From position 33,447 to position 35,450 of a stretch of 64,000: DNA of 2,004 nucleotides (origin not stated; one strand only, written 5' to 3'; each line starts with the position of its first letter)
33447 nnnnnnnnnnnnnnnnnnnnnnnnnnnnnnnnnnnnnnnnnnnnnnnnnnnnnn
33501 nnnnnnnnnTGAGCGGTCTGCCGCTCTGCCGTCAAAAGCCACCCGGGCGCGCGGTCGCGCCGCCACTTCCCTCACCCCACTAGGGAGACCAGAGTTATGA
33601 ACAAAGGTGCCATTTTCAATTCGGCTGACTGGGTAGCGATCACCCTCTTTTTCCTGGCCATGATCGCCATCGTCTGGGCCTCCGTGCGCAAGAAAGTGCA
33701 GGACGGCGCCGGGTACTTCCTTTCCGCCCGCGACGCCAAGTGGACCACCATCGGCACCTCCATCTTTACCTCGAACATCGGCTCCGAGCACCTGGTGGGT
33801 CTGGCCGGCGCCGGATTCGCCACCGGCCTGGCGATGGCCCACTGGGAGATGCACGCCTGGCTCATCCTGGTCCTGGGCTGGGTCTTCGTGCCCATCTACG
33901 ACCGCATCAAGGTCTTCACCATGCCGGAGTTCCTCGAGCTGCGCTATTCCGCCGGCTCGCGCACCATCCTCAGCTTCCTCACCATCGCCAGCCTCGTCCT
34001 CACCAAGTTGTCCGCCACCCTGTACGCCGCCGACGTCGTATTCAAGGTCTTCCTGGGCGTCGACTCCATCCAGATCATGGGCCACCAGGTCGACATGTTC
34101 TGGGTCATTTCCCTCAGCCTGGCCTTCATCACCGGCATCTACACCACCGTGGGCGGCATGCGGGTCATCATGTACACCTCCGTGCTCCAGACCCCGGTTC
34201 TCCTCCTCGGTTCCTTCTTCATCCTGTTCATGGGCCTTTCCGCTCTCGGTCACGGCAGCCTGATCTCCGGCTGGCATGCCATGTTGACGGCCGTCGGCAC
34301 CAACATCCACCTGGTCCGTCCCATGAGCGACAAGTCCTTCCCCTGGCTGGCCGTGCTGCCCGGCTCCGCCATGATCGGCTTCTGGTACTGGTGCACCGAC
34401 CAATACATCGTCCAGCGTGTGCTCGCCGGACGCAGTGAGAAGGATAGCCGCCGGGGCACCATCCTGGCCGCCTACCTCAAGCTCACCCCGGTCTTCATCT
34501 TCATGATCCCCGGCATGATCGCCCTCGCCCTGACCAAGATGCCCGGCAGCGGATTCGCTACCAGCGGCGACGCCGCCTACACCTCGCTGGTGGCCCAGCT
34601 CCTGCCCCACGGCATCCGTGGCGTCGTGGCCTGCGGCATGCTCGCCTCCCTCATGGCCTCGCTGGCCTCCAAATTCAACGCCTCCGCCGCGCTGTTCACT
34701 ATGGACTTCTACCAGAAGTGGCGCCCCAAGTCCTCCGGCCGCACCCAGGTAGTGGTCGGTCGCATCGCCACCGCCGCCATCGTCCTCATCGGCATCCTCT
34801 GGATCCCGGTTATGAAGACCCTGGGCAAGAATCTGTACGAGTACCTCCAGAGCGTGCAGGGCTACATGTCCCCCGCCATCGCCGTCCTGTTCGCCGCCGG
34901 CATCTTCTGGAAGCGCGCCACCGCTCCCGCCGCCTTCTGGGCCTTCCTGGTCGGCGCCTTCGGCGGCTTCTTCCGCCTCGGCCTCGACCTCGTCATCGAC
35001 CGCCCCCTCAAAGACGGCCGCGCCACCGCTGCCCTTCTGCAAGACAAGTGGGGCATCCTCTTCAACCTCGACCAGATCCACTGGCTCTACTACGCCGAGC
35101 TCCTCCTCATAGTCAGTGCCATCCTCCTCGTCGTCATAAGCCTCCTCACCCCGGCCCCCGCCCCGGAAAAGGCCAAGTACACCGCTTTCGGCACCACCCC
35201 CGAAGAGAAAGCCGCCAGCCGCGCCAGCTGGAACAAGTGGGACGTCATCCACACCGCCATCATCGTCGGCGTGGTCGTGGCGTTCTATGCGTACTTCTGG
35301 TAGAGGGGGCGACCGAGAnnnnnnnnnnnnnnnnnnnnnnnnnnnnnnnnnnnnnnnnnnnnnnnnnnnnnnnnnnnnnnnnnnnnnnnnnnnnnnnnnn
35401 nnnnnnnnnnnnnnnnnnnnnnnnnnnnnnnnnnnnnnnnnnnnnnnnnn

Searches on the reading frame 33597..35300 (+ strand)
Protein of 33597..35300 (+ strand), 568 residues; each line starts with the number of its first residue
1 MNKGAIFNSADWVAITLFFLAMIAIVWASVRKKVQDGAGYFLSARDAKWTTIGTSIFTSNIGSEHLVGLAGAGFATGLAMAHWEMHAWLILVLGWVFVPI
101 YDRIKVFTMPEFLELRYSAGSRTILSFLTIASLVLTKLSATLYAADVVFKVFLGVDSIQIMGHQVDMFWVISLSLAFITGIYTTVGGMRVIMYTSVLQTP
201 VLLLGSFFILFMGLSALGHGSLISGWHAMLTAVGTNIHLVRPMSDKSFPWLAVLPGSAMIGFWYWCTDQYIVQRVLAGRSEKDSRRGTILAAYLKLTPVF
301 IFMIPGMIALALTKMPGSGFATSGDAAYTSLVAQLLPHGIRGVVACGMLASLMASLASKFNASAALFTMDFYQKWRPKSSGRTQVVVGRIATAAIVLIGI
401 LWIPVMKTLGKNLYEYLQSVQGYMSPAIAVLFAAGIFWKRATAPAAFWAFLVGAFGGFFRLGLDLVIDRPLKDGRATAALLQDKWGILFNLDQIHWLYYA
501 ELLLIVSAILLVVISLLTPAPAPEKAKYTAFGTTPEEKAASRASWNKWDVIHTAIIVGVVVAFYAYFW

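Call 55: search_protein_families(library=pfam, proteins=[window:33597-35300:+], max_evalue=0.0001)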
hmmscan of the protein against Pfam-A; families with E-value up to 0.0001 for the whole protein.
window:33597-35300:+ (568 aa): 1 family
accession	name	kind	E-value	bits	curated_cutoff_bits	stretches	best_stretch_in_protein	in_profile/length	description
PF00474.23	SSF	-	3.7e-69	234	22.8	1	40-453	1-406/406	Sodium:solute symporter family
